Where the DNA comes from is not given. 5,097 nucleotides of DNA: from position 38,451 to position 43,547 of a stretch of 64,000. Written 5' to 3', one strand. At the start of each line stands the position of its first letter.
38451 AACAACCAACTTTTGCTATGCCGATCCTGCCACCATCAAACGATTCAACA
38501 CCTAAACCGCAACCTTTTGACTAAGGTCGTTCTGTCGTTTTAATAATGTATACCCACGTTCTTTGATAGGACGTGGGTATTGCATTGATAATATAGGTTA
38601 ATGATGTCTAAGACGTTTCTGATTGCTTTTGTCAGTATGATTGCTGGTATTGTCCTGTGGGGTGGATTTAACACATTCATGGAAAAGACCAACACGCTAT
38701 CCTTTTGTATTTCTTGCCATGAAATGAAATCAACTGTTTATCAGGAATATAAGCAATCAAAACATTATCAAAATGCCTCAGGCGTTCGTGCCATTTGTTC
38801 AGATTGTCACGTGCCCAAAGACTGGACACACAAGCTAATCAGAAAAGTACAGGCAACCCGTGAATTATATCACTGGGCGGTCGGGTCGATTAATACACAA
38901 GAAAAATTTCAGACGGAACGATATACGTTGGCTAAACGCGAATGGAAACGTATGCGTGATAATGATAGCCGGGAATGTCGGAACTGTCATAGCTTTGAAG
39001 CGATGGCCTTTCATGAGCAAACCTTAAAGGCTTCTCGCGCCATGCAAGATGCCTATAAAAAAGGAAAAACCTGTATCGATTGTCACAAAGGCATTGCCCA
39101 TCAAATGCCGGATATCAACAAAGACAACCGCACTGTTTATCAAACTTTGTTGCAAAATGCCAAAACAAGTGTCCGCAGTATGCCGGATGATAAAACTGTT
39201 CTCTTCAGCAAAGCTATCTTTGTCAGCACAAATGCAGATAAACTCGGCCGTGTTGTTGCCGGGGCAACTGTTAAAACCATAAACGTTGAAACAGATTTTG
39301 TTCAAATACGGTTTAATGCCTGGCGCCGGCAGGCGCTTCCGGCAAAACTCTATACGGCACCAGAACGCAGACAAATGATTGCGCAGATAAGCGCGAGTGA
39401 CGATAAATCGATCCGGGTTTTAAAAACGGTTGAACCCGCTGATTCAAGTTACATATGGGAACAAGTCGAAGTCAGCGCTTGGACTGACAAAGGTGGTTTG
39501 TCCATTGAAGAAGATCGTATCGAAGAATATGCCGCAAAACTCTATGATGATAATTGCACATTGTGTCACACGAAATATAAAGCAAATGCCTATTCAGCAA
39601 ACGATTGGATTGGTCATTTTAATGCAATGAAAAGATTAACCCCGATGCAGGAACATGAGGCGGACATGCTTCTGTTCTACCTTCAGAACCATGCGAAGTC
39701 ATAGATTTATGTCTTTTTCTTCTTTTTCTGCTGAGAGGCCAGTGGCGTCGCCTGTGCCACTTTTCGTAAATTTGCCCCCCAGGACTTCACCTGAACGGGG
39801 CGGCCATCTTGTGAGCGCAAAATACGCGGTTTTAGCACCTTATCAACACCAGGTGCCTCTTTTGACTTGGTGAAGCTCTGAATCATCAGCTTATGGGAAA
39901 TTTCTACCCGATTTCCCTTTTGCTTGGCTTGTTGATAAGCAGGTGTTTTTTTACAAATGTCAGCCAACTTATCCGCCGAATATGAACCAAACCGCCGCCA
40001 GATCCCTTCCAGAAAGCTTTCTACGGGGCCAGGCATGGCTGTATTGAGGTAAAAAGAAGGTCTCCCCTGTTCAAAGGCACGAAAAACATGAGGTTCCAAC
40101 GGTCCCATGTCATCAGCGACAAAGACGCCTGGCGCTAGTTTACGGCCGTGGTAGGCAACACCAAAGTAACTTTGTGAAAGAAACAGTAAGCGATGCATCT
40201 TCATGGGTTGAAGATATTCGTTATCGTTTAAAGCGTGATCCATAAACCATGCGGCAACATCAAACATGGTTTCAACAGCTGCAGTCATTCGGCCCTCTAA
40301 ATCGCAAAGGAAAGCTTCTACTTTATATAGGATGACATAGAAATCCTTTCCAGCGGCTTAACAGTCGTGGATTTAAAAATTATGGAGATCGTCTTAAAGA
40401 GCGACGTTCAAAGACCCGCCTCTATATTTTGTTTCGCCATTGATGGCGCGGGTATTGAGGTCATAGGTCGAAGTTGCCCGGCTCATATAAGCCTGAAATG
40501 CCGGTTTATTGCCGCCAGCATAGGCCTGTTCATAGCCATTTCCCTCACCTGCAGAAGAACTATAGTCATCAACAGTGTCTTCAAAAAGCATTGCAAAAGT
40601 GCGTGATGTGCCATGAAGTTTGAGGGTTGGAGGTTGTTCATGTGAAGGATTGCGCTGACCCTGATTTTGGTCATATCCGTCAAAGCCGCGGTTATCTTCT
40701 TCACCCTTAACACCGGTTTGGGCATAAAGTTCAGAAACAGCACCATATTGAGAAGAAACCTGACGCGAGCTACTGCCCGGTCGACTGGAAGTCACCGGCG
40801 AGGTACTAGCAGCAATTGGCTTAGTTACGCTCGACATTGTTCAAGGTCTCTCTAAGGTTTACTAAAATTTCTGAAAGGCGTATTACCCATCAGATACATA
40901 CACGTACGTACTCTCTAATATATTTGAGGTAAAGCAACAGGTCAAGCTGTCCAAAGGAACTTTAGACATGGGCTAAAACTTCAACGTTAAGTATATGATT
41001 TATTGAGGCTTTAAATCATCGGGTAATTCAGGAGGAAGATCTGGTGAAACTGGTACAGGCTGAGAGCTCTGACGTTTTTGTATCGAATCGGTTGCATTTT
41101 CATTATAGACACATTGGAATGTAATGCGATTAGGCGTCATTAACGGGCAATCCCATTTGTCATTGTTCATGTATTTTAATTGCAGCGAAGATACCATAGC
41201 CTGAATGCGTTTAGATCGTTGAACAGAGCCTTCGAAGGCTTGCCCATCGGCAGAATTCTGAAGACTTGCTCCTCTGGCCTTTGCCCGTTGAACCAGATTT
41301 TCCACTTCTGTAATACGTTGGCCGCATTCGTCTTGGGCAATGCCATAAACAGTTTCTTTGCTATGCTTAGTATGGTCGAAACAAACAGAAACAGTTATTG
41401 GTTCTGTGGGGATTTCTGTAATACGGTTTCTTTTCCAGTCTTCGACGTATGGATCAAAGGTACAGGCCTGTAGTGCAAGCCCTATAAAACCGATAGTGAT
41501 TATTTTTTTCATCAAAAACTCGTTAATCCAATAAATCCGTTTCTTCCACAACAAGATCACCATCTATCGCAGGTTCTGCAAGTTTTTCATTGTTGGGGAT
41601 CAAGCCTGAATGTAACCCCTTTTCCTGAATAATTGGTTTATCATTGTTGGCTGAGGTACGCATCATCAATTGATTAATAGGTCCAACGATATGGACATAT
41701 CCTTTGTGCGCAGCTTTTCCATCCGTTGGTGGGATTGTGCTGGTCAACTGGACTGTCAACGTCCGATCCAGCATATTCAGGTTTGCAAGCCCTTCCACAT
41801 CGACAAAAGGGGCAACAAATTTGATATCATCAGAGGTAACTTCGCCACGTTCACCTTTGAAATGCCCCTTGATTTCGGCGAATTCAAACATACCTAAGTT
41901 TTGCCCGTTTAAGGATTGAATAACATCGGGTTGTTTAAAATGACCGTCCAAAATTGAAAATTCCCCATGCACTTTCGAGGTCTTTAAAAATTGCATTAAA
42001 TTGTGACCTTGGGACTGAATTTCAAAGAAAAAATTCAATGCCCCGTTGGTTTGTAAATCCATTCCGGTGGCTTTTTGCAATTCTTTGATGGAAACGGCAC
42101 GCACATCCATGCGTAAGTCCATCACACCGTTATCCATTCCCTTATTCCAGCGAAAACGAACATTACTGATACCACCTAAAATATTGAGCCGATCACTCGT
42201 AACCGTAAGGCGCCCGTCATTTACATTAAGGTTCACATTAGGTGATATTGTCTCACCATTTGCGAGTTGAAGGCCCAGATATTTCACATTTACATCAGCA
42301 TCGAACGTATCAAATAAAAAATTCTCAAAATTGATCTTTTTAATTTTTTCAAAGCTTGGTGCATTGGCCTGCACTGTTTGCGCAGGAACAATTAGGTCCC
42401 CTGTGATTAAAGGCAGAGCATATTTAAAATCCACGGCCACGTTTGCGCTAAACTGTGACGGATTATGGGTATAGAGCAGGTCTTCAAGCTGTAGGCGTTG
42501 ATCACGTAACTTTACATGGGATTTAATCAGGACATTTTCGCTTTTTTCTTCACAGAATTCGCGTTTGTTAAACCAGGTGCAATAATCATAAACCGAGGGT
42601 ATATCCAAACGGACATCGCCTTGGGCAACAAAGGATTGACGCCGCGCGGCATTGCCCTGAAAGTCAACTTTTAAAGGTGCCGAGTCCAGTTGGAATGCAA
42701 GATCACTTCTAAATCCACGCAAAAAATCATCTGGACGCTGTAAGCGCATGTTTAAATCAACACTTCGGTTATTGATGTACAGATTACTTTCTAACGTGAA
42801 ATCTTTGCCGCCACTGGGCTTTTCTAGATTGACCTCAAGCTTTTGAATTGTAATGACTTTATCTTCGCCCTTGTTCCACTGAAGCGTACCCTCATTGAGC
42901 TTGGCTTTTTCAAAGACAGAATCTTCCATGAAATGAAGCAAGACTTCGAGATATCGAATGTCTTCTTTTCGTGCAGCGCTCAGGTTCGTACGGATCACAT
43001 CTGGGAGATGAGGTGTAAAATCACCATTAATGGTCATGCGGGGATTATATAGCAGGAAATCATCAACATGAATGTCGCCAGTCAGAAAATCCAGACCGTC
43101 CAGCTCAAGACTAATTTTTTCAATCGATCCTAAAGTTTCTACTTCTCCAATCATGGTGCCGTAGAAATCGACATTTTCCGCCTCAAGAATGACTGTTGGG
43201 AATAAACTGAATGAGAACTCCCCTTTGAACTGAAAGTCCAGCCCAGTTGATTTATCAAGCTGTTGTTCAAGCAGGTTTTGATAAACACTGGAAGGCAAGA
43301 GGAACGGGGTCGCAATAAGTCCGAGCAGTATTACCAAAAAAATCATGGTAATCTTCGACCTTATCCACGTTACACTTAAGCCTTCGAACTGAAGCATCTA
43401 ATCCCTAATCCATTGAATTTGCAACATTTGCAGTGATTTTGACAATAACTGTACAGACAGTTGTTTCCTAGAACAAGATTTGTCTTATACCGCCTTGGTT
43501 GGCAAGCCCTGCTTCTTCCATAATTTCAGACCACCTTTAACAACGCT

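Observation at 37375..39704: Cytochrome c peroxidase paired with an orphan TorC-like pentaheme quinol dehydrogenase: candidate quinol-to-H2O2 respiratory module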

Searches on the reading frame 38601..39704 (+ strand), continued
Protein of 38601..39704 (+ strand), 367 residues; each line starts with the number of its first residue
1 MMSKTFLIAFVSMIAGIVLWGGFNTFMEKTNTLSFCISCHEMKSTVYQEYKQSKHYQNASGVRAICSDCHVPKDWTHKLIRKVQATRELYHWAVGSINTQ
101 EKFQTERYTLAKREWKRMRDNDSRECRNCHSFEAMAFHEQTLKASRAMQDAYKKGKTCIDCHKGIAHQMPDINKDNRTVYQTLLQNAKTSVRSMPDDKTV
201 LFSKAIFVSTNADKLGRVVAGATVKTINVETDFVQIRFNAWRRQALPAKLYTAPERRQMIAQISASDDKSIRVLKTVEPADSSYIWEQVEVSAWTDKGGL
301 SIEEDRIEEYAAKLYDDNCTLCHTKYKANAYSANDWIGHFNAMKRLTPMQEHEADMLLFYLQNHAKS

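Call 83: search_protein_families(library=ncbifam, proteins=[L007:7335-7754:-, L110:5335-5826:+, L111:2242-2688:-, L027:6172-6591:-, L031:2979-3551:+, L009:2983-4674:+], max_evalue=0.00001)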
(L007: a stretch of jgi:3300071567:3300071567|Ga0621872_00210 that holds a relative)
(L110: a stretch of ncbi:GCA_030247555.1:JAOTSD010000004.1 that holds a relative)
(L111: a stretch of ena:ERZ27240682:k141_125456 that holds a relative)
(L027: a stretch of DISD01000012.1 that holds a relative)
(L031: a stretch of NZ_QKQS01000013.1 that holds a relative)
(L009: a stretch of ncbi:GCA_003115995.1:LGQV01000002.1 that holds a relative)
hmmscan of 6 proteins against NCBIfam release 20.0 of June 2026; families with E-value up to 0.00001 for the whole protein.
L007:7335-7754:- (139 aa): 7 families
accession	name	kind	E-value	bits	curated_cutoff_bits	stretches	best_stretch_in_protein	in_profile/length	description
NF045678.1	TransRegIrrA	equivalog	5.3e-40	136.5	150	1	5-135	5-136/138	iron response transcriptional regulator IrrA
NF045677.1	FeRespRegIrr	equivalog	6.5e-38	129.7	170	1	11-135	2-127/127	Fur family transcriptional regulator Irr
NF006999.0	PRK09462.1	equivalog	5.1e-14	52.1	146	1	9-93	4-89/148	ferric iron uptake transcriptional regulator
NF047461.1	FUR_perox_PerRB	exception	2.8e-13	50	250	1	11-106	19-115/143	peroxide-responsive transcriptional repressor PerRB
NF052545.1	TransRegPerRClab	equivalog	6.5e-11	42.4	180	1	11-107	6-102/138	transcriptional regulator PerR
NF047462.1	FUR_perox_PerRA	exception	7.9e-10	39.4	200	1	10-105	9-104/142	peroxide-responsive transcriptional repressor PerRA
NF051892.1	TransRegFurBacil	equivalog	5.1e-07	29.9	220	1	11-106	10-110/149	ferric iron uptake transcriptional regulator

L110:5335-5826:+ (163 aa): 8 families
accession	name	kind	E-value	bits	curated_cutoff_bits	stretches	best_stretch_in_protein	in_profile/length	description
NF045678.1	TransRegIrrA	equivalog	1.5e-32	112.4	150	1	29-160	4-136/138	iron response transcriptional regulator IrrA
NF045677.1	FeRespRegIrr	equivalog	2.7e-30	105.1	170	1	36-159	2-126/127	Fur family transcriptional regulator Irr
NF047462.1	FUR_perox_PerRA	exception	4.9e-23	82.2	200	1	38-131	12-105/142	peroxide-responsive transcriptional repressor PerRA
NF047461.1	FUR_perox_PerRB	exception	8.9e-16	58.1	250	1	33-156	16-138/143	peroxide-responsive transcriptional repressor PerRB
NF052545.1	TransRegPerRClab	equivalog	9.8e-15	54.8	180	1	35-132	5-102/138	transcriptional regulator PerR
NF051892.1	TransRegFurBacil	equivalog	3.7e-10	40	220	1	35-132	9-111/149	ferric iron uptake transcriptional regulator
NF006999.0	PRK09462.1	equivalog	6.1e-09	35.6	146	1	35-130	5-102/148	ferric iron uptake transcriptional regulator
NF047406.1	TransRegPerRTherm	equivalog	8.2e-09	35.8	200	1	45-131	6-92/130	manganese-dependent transcriptional regulator PerR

L111:2242-2688:- (148 aa): 5 families
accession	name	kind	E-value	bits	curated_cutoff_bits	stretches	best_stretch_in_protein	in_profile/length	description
NF045677.1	FeRespRegIrr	equivalog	9.1e-41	138.9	170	1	13-136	2-126/127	Fur family transcriptional regulator Irr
NF045678.1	TransRegIrrA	equivalog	4.4e-39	133.5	150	1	11-137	9-136/138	iron response transcriptional regulator IrrA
NF047462.1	FUR_perox_PerRA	exception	7.6e-13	49.2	200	1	13-109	10-105/142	peroxide-responsive transcriptional repressor PerRA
NF047461.1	FUR_perox_PerRB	exception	3.9e-11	43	250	1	12-131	18-136/143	peroxide-responsive transcriptional repressor PerRB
NF052545.1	TransRegPerRClab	equivalog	4.4e-11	42.9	180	1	12-110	5-102/138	transcriptional regulator PerR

L027:6172-6591:- (139 aa): 7 families
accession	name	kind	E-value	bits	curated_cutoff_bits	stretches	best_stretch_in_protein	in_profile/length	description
NF045678.1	TransRegIrrA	equivalog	6.4e-41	139.5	150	1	5-135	5-136/138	iron response transcriptional regulator IrrA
NF045677.1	FeRespRegIrr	equivalog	1.6e-38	131.7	170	1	11-135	2-127/127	Fur family transcriptional regulator Irr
NF047461.1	FUR_perox_PerRB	exception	4.1e-13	49.4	250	1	11-108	19-116/143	peroxide-responsive transcriptional repressor PerRB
NF006999.0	PRK09462.1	equivalog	1.4e-12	47.4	146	1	9-93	4-90/148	ferric iron uptake transcriptional regulator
NF052545.1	TransRegPerRClab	equivalog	4.6e-11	42.9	180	1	11-107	6-102/138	transcriptional regulator PerR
NF047462.1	FUR_perox_PerRA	exception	8.7e-11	42.5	200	1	10-105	9-104/142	peroxide-responsive transcriptional repressor PerRA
NF051892.1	TransRegFurBacil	equivalog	1.2e-07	31.9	220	1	11-107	10-111/149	ferric iron uptake transcriptional regulator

L031:2979-3551:+ (190 aa): 3 families
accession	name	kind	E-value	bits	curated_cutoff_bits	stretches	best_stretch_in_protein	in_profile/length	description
NF006975.0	PRK09448.1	equivalog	3.9e-19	69.3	114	1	36-189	16-167/168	DNA starvation/stationary phase protection protein Dps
NF041388.1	DNAstvprot_Halo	equivalog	1.6e-16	60.7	170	1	38-190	13-166/171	DNA starvation/stationary phase protection protein DpsA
NF052461.1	DNAProtecDpsACyan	equivalog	1.5e-12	47.5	300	1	38-188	17-168/176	DNA starvation/stress protection protein DpsA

L009:2983-4674:+ (563 aa): 1 family
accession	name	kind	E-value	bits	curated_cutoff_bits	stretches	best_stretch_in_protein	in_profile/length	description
NF008422.0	PRK11249.1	equivalog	6.7e-133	444.7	1102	1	4-516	73-588/752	catalase HPII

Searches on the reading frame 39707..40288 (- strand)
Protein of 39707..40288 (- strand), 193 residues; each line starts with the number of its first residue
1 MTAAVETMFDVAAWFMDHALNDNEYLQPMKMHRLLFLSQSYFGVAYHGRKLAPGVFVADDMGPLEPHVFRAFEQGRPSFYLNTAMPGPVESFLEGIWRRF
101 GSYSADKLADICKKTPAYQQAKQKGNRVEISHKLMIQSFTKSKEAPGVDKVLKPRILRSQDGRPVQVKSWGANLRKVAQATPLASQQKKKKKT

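Call 3: search_protein_families(library=pfam, proteins=[window:39707-40288:-])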
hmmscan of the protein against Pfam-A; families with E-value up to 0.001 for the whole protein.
window:39707-40288:- (193 aa): 0 families

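Call 4: search_protein_families(library=ncbifam, proteins=[window:39707-40288:-])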
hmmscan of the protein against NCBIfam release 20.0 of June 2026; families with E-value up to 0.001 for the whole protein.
window:39707-40288:- (193 aa): 1 family
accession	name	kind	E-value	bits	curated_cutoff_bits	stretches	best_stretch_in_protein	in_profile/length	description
NF047745.1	SocA_antitoxin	equivalog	5.2e-06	26.3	190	1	11-74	6-68/176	type VI toxin-antitoxin system SocA family antitoxin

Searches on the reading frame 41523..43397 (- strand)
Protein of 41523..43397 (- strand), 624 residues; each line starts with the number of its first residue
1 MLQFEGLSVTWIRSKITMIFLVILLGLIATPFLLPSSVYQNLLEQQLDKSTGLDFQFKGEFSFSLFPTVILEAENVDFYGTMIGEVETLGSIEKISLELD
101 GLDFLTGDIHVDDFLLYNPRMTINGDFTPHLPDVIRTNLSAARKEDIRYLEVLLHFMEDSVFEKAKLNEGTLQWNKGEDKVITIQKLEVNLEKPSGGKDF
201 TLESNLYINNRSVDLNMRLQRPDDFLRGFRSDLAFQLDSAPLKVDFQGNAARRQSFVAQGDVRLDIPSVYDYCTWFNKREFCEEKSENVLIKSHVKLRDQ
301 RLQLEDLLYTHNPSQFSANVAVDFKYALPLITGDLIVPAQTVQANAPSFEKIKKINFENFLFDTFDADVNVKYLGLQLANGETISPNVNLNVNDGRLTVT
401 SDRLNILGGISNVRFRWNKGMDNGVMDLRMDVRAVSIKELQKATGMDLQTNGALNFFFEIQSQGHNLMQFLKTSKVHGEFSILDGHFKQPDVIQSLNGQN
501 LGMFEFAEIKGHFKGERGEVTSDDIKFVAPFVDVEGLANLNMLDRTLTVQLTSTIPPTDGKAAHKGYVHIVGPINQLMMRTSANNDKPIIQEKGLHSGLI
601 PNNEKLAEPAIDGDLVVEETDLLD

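Call 3: search_protein_families(library=pfam, proteins=[window:41523-43397:-])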
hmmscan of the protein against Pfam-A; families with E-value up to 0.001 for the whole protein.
window:41523-43397:- (624 aa): 1 family
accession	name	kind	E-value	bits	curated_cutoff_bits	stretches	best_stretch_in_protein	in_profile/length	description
PF05170.20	AsmA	-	9.2e-16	58.2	29.8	2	15-121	6-115/607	AsmA family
